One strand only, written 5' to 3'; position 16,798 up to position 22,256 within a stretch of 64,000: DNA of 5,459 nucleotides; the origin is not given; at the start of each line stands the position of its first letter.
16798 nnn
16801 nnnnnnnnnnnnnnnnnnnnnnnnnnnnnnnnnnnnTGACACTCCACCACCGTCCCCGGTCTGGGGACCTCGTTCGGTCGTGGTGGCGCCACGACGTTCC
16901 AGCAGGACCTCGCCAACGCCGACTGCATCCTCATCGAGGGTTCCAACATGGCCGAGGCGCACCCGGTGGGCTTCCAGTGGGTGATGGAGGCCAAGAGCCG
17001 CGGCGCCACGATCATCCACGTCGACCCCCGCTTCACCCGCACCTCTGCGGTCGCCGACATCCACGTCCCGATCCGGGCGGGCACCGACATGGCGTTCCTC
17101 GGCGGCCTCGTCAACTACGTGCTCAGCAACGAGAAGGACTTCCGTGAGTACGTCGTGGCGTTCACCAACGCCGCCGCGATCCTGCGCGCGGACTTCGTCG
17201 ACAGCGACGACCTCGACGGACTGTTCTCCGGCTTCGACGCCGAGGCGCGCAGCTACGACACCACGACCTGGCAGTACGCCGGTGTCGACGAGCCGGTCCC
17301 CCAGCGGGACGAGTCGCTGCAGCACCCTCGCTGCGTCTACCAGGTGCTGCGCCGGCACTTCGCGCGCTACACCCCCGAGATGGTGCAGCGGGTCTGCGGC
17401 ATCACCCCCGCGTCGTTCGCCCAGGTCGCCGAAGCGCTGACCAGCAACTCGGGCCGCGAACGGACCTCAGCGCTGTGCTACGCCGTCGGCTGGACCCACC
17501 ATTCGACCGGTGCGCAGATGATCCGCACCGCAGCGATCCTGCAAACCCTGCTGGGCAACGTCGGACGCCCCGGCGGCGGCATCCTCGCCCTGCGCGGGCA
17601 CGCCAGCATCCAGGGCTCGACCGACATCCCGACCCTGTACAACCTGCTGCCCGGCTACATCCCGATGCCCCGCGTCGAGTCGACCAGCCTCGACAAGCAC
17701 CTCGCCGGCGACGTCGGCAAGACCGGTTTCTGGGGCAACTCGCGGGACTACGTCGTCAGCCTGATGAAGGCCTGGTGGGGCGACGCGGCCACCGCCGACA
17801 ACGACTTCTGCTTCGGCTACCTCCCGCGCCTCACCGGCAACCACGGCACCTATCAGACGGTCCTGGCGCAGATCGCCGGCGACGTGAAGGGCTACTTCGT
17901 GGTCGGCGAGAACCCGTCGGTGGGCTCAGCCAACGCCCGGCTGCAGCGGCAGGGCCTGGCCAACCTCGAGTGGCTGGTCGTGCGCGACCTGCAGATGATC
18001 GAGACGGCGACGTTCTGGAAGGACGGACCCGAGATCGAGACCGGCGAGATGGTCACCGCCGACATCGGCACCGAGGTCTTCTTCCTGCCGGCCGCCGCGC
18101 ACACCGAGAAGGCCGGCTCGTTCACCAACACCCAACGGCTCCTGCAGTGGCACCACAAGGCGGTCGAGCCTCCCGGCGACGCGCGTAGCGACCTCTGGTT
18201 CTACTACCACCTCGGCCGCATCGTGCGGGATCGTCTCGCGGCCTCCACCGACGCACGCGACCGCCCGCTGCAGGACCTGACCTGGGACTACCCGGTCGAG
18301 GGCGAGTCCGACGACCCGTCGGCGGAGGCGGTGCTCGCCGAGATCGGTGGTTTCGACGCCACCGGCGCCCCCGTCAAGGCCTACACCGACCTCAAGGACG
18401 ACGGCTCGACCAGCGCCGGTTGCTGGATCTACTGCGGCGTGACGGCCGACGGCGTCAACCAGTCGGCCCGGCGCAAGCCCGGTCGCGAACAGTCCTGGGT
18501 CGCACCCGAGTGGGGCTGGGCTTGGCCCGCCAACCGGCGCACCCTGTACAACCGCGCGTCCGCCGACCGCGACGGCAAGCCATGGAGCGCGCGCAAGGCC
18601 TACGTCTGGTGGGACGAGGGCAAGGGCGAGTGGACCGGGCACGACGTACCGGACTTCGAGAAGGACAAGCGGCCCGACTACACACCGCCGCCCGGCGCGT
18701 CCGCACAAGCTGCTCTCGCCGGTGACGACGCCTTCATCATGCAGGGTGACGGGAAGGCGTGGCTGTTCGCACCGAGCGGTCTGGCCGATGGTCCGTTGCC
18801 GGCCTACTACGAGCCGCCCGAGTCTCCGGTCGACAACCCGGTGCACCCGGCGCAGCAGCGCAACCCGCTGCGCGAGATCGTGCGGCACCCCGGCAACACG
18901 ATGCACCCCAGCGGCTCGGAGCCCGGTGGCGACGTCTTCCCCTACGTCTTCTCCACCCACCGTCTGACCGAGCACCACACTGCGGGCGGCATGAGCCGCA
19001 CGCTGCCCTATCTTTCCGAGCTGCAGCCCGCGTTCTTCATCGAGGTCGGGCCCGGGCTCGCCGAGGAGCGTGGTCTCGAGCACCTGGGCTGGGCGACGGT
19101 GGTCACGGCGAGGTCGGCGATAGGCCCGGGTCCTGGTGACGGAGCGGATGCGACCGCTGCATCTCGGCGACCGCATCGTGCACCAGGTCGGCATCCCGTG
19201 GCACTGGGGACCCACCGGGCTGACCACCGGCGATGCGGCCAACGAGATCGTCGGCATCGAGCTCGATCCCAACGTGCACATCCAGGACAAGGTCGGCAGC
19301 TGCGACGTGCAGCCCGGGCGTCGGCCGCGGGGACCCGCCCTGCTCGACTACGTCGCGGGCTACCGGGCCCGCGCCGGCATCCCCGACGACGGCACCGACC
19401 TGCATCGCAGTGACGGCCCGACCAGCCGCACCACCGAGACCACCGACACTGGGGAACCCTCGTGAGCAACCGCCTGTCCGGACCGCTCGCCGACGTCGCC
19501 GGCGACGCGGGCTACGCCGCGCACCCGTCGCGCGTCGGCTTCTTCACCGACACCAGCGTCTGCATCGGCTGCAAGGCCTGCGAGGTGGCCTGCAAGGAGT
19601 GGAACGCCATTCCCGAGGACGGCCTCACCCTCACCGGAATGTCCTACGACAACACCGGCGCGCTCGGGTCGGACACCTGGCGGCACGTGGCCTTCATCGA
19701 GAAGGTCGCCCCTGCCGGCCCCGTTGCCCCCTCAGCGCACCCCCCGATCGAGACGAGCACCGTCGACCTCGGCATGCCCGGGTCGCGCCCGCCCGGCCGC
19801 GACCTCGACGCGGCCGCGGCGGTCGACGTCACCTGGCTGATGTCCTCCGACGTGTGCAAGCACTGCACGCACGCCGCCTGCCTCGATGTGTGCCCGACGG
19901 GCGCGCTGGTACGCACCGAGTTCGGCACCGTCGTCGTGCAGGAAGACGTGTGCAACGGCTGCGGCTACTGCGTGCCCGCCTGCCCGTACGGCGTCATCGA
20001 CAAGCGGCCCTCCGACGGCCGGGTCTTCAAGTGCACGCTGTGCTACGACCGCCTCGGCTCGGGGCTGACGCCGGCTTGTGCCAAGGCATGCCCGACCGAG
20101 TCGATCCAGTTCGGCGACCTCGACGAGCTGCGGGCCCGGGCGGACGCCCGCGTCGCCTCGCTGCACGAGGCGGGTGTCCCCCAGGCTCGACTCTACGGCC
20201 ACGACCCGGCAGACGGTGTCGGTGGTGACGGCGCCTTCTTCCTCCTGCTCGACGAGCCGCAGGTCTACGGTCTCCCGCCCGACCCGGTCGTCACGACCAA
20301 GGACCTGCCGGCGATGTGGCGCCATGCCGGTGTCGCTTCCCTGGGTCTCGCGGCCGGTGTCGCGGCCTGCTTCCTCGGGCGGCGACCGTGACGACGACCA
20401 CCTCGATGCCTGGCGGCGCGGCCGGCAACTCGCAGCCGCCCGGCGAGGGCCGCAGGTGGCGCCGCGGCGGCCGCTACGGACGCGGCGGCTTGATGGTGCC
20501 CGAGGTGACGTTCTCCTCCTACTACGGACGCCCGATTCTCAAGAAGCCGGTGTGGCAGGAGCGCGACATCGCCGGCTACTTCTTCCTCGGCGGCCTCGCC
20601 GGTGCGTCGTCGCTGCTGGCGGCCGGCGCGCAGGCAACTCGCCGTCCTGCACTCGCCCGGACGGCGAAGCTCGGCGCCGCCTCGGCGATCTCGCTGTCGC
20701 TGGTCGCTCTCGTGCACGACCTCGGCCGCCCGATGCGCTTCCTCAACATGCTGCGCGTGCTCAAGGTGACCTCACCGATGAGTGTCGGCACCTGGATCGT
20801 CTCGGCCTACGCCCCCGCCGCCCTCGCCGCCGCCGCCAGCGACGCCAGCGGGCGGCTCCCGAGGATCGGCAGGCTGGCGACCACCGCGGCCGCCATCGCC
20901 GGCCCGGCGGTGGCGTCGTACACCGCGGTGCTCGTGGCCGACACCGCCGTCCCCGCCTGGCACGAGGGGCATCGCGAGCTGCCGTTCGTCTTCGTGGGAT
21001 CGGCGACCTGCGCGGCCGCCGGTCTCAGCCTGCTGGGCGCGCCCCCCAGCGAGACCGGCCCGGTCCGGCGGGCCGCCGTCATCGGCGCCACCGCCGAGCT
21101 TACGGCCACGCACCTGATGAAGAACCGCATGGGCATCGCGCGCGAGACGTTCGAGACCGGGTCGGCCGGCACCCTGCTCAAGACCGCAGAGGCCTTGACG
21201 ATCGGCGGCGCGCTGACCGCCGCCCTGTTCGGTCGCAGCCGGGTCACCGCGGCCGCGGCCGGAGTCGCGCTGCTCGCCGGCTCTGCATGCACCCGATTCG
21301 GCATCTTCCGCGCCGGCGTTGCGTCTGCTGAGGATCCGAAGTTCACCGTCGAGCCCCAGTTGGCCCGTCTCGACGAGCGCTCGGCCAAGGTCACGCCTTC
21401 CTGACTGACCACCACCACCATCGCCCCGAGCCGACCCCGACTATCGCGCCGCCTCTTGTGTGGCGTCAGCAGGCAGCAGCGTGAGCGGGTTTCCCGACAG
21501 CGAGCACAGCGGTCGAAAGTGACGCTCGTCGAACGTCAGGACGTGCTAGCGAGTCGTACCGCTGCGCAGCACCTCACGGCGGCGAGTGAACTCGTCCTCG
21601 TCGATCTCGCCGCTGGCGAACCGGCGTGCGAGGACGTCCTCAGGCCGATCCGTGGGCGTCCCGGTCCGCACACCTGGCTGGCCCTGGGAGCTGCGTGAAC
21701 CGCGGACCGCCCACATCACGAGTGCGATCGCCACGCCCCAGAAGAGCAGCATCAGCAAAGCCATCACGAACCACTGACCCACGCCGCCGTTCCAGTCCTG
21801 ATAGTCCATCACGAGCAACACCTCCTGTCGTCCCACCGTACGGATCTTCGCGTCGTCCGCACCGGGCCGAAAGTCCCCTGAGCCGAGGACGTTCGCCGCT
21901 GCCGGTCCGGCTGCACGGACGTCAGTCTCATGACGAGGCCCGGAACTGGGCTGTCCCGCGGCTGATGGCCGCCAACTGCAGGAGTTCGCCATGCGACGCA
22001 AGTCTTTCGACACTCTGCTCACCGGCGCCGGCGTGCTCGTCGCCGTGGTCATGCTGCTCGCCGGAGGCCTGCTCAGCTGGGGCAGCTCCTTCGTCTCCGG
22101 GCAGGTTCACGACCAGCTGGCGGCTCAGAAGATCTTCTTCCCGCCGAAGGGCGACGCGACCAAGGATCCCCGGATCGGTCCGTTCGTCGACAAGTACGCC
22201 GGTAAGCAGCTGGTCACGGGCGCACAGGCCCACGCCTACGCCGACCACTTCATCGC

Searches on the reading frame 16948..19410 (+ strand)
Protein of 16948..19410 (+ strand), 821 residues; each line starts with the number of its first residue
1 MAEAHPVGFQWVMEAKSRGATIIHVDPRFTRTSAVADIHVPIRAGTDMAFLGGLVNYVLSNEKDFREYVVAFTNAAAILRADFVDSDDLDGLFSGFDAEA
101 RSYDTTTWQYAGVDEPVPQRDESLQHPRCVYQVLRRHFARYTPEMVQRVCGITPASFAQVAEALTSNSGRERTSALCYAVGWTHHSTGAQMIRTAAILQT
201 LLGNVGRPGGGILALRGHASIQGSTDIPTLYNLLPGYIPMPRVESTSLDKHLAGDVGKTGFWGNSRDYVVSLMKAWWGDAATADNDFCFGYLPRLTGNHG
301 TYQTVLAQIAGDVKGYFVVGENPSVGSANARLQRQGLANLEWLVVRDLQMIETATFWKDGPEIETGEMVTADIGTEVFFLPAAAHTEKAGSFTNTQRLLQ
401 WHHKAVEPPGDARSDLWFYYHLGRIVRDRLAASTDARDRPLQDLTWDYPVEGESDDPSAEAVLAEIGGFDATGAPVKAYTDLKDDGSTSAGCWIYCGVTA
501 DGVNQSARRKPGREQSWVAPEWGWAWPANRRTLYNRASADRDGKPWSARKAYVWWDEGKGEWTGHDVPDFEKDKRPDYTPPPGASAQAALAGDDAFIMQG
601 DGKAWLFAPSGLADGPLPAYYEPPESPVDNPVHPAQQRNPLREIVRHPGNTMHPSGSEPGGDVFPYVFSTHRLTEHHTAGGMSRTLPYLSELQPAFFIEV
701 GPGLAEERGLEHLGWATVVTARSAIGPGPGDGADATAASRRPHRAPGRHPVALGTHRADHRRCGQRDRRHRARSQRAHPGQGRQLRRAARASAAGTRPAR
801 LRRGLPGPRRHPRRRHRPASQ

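Call 38: search_protein_families(library=pfam, proteins=[window:16948-19410:+], max_evalue=0.00001)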
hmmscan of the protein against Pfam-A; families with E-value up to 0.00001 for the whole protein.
window:16948-19410:+ (821 aa): 1 family
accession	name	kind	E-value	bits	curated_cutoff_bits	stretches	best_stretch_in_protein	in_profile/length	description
PF00384.28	Molybdopterin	-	2.2e-19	70.1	24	2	3-354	120-301/353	Molybdopterin oxidoreductase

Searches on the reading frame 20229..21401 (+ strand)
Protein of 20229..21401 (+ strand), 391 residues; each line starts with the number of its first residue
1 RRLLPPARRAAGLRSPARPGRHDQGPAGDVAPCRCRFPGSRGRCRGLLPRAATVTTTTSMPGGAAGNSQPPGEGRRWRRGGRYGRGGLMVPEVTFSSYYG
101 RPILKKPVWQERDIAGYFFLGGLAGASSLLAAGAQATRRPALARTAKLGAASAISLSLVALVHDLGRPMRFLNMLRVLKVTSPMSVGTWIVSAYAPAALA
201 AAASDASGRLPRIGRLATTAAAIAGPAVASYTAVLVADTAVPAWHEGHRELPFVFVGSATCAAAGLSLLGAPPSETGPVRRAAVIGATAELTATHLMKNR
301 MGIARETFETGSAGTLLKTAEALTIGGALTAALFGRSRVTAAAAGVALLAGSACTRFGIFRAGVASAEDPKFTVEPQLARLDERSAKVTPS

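Call 75: search_protein_families(library=pfam, proteins=[window:20229-21401:+], max_evalue=0.001)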
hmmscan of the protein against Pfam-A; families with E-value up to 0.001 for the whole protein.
window:20229-21401:+ (391 aa): 2 families
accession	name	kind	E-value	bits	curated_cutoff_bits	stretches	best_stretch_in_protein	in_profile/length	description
PF03916.19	NrfD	-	1.7e-11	44.7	25.8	1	112-269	13-193/313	Polysulphide reductase, NrfD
PF14589.11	NrfD_2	-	5.5e-09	36.6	27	1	98-366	4-275/281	Polysulfide reductase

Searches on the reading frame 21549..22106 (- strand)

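Call 75: search_protein_families(library=pfam, proteins=[window:21549-22106:-], max_evalue=0.001)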
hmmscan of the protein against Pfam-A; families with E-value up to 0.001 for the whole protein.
window:21549-22106:- (186 aa): 1 family
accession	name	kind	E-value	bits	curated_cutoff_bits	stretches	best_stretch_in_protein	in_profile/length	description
PF09851.14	SHOCT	-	2.9e-07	30.4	27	1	156-180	3-27/28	Short C-terminal domain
